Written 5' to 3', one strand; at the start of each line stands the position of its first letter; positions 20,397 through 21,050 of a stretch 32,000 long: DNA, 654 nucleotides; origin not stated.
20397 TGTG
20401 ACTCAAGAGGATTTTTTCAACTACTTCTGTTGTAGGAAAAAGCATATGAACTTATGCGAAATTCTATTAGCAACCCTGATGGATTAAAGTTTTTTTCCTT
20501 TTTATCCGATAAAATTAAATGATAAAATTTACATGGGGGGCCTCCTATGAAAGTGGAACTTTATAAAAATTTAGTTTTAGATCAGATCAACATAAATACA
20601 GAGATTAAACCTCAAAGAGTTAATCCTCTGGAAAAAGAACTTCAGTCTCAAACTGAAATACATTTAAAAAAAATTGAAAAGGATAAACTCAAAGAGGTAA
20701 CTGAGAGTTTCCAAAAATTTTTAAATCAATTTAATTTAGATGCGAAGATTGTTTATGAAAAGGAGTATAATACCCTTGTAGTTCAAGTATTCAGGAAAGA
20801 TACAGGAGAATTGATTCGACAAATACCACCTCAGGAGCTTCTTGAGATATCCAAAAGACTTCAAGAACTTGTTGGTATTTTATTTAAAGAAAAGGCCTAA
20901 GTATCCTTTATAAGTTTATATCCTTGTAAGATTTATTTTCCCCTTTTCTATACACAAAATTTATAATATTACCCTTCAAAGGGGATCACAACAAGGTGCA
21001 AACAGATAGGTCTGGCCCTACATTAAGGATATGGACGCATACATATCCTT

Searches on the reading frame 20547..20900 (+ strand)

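Call 19: search_protein_families(library=pfam, proteins=[window:20547-20900:+], max_evalue=0.001)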
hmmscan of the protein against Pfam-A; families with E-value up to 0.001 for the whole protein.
window:20547-20900:+ (117 aa): 1 family
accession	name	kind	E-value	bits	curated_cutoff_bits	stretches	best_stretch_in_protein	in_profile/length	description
PF03646.20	FlaG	-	8.6e-20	71.2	23.8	1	23-115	9-101/101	FlaG protein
